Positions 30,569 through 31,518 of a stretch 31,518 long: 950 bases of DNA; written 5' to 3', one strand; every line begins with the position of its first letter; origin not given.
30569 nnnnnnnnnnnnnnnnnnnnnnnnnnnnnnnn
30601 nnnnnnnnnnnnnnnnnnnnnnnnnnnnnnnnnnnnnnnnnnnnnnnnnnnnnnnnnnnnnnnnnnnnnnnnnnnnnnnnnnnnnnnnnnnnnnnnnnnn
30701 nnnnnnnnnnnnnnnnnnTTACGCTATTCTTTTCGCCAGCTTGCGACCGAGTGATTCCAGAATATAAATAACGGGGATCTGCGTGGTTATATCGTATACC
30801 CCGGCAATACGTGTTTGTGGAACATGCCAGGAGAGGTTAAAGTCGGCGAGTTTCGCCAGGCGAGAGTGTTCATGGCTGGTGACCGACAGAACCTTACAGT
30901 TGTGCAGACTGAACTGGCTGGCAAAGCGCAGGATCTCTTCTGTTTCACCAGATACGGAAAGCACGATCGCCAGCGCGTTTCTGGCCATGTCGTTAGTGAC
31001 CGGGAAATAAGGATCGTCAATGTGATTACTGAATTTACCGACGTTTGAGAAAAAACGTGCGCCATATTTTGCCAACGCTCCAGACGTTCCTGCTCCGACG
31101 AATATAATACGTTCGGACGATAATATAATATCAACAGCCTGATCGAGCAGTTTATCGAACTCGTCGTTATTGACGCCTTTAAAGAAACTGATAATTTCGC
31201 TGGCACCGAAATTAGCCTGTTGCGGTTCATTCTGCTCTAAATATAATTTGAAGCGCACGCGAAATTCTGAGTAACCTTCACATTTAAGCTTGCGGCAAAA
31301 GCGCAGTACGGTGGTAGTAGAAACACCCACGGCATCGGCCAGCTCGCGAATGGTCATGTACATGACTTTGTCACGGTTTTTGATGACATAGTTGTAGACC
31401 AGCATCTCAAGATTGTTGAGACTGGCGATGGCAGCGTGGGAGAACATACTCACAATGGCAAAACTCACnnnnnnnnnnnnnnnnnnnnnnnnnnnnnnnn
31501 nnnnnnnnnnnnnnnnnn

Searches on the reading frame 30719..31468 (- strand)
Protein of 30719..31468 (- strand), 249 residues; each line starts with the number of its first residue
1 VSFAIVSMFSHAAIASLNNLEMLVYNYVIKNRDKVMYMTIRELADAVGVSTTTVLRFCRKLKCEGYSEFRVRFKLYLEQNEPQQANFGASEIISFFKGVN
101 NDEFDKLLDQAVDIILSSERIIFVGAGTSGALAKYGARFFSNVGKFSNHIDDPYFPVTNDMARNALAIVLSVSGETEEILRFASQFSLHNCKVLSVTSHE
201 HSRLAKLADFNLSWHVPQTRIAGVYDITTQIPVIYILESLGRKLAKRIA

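Call 10: search_protein_families(library=pfam, proteins=[window:30719-31468:-], max_evalue=0.1)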
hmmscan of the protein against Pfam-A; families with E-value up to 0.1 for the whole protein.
window:30719-31468:- (249 aa): 13 families
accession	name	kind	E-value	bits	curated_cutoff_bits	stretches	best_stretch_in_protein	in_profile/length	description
PF01380.27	SIS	-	8.6e-15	55.1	25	1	115-233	2-124/131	SIS domain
PF01418.23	HTH_6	-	3.5e-14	53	28.3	1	16-78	13-75/77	Helix-turn-helix domain, rpiR family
PF13412.12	HTH_24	-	5.6e-05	23.1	21.9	1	38-66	18-46/48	Winged helix-turn-helix DNA-binding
PF13545.12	HTH_Crp_2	-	0.0015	18.9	27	1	35-69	19-54/70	Crp-like helix-turn-helix domain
PF13404.12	HTH_AsnC-type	-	0.0033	17.6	27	1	38-56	18-36/42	AsnC-type helix-turn-helix domain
PF22645.1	GKRP_SIS_N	-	0.0067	16.6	27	1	116-146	14-44/113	Glucokinase regulatory protein N-terminal SIS domain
PF08279.18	HTH_11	-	0.01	16.1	25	1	38-65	16-43/55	HTH domain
PF05732.17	RepL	-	0.014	15.3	20.3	1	24-59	60-97/164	Firmicute plasmid replication protein (RepL)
PF02042.20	RWP-RK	-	0.016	15.5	29.3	1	34-62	9-37/49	RWP-RK domain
PF09339.16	HTH_IclR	-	0.02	15.1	22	1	38-66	19-47/52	IclR helix-turn-helix domain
PF00356.27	LacI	-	0.02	15.1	27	1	39-57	1-19/46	Bacterial regulatory proteins, lacI family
PF12728.13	HTH_17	-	0.027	15.2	27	1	37-60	1-24/51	Helix-turn-helix domain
PF13542.12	HTH_Tnp_ISL3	-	0.082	12.8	27.4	0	37-56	26-45/51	Helix-turn-helix domain of transposase family ISL3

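Call 14: search_protein_families(library=ncbifam, proteins=[window:30719-31468:-], max_evalue=1)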
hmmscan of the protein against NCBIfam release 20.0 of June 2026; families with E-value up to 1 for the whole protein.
window:30719-31468:- (249 aa): 29 families (the best 25 are shown)
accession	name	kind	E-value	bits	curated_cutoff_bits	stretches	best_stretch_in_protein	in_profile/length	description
NF008451.0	PRK11302.1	subfamily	2.3e-15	56.8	296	1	14-218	11-229/286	transcriptional regulator HexR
NF008458.0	PRK11337.1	equivalog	4.4e-15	55.4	378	2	108-224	131-249/293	MurR/RpiR family transcriptional regulator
NF010701.0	PRK14101.1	equivalog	2.6e-14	52.4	920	1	15-223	352-574/638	bifunctional transcriptional regulator/glucokinase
NF040776.2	AlsR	equivalog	1.5e-12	47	400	1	16-223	14-236/279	transcriptional repressor AlsR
NF008590.0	PRK11557.1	equivalog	6.9e-12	45.4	355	2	105-212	119-228/282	MurR/RpiR family transcriptional regulator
TIGR03127.2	RuMP_HxlB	equivalog_domain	8e-12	45.4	160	1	105-212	17-121/178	6-phospho-3-hexuloisomerase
NF041755.1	RuMP_HxlAB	equivalog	2.2e-10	40.1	500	1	82-214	214-339/391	bifunctional 3-hexulose-6-phosphate synthase/6-phospho-3-hexuloisomerase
NF001484.0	PRK00331.1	subfamily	1.9e-07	29.9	381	1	109-239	277-410/601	isomerizing glutamine--fructose-6-phosphate transaminase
TIGR01135.1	glmS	equivalog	4.4e-07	28.8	418.05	1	54-239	230-415/607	glutamine--fructose-6-phosphate transaminase (isomerizing)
TIGR02128.1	G6PI_arch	equivalog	7.4e-07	28.4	213.9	1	103-208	4-109/308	bifunctional phosphoglucose/phosphomannose isomerase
NF012026.0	PRK15482.1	equivalog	4.1e-06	26.5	408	2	26-72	23-69/285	HTH-type transcriptional regulator MurR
TIGR00393.1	kpsF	subfamily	7.3e-06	25.8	203.7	1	120-216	2-100/268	KpsF/GutQ family sugar-phosphate isomerase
NF008141.0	PRK10892.1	equivalog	8.3e-06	25.3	505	1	110-219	40-152/328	arabinose-5-phosphate isomerase KdsD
NF006423.0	PRK08674.1-2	equivalog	6.3e-05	22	254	1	117-207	26-114/317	bifunctional phosphoglucose/phosphomannose isomerase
NF003915.0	PRK05441.1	subfamily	8.5e-05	21.7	168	1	103-134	47-78/300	N-acetylmuramic acid 6-phosphate etherase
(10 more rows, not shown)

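Call 62: list_cluster_members(proteins=[window:29997-30503:-, window:30719-31453:-, P0016, P0046])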
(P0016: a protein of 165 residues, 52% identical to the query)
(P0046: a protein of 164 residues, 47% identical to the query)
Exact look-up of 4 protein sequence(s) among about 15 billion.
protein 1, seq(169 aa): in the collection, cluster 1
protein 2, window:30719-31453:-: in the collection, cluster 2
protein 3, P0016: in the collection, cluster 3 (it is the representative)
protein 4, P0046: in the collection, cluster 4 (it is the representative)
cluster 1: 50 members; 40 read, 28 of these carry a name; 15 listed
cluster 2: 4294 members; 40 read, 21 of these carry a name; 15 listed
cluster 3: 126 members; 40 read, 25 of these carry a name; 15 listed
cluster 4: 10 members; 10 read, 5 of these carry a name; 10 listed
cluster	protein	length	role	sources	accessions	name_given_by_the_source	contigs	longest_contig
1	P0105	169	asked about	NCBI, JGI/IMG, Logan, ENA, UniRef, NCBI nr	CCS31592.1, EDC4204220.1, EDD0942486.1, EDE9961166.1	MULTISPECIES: membrane protein [Enterobacteriaceae] | Zinc ribbon domain-containing protein n=1 Tax=Citrobacter freundii TaxID=546 ...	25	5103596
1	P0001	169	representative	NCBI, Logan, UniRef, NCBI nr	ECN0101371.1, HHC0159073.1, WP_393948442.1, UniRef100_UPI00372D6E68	hypothetical protein [Kluyvera intermedia] | hypothetical protein n=1 Tax=Kluyvera intermedia TaxID=61648 RepID=UPI00372D6E68 | hypothetical protein [Salmonella enterica subsp. enterica serovar Give]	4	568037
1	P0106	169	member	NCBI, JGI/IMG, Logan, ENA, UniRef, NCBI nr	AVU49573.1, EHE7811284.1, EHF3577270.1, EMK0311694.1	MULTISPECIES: hypothetical protein [Enterobacter] | hypothetical protein n=1 Tax=Enterobacter TaxID=547 RepID=UPI0007350A29 | hypothetical protein [Enterobacter hormaechei]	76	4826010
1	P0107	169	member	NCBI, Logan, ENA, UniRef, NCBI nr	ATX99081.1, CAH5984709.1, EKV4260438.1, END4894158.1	hypothetical protein RQL86_11010 [Citrobacter freundii] | Zinc ribbon domain-containing protein n=1 Tax=Citrobacter freundii TaxID=546 ... | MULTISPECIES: membrane protein [Citrobacter]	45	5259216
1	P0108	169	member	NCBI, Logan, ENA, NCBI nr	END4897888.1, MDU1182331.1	MAG: hypothetical protein E6997_04865 [Citrobacter sp.] | hypothetical protein [Citrobacter sp.]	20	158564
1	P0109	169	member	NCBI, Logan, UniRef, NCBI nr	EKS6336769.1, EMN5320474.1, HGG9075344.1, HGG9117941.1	hypothetical protein ACE3J9_00785 [Enterobacter hormaechei subsp. steigerwaltii] | hypothetical protein n=1 Tax=Enterobacter hormaechei TaxID=158836 RepID=UPI000752408D | hypothetical protein [Enterobacter hormaechei]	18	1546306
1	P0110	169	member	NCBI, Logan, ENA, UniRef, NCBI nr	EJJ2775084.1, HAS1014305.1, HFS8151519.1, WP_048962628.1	membrane protein [Enterobacter roggenkampii] | membrane protein n=1 Tax=Enterobacter roggenkampii TaxID=1812935 RepID=UPI0006660B4B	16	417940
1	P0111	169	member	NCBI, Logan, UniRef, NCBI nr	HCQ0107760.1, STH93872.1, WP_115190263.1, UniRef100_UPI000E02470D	Uncharacterised protein [Citrobacter braakii] | hypothetical protein n=1 Tax=Citrobacter braakii TaxID=57706 RepID=UPI000E02470D | hypothetical protein [Citrobacter braakii]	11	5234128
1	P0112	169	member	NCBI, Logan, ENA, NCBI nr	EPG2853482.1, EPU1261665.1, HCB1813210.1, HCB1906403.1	TPA: hypothetical protein MYQ56_002784 [Citrobacter braakii] | hypothetical protein [Citrobacter freundii]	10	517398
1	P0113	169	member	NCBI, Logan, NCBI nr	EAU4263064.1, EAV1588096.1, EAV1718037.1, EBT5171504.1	hypothetical protein B4V89_09180 [Salmonella enterica subsp. enterica serovar Oslo] | hypothetical protein [Salmonella enterica]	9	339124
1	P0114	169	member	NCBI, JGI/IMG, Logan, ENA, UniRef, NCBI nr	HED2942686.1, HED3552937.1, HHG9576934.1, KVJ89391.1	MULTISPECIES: hypothetical protein [Enterobacter cloacae complex] | hypothetical protein | hypothetical protein n=1 Tax=Enterobacter cloacae complex TaxID=354276 RepID=UPI0007530E95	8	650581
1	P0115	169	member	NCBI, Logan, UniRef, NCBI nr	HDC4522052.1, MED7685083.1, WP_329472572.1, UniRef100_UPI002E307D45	hypothetical protein [Enterobacter ludwigii] | hypothetical protein n=1 Tax=Enterobacter ludwigii TaxID=299767 RepID=UPI002E307D45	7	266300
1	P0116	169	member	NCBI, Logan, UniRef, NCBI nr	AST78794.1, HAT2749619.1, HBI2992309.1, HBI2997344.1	TPA: hypothetical protein K0P24_000596 [Citrobacter farmeri] | Uncharacterized protein n=1 Tax=Citrobacter farmeri TaxID=67824 RepID=A0ACA8D3K5_9ENTR | hypothetical protein [Citrobacter farmeri]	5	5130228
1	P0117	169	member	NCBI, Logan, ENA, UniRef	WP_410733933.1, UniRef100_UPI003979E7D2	hypothetical protein [Citrobacter freundii] | hypothetical protein n=1 Tax=Citrobacter freundii TaxID=546 RepID=UPI003979E7D2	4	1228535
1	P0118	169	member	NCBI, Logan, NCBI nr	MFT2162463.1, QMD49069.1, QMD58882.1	hypothetical protein HVZ38_17945 [Citrobacter freundii] | hypothetical protein HVZ40_17945 [Citrobacter freundii]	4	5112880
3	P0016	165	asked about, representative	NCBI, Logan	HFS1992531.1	TPA: hypothetical protein ACHWTK_001362 [Escherichia coli]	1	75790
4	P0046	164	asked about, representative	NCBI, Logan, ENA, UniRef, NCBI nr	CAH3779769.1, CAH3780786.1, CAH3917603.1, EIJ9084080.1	hypothetical protein I9Y19_003266 [Citrobacter freundii] | Zinc ribbon domain-containing protein n=2 Tax=Enterobacteriaceae TaxID=543 ... | hypothetical protein [Citrobacter freundii]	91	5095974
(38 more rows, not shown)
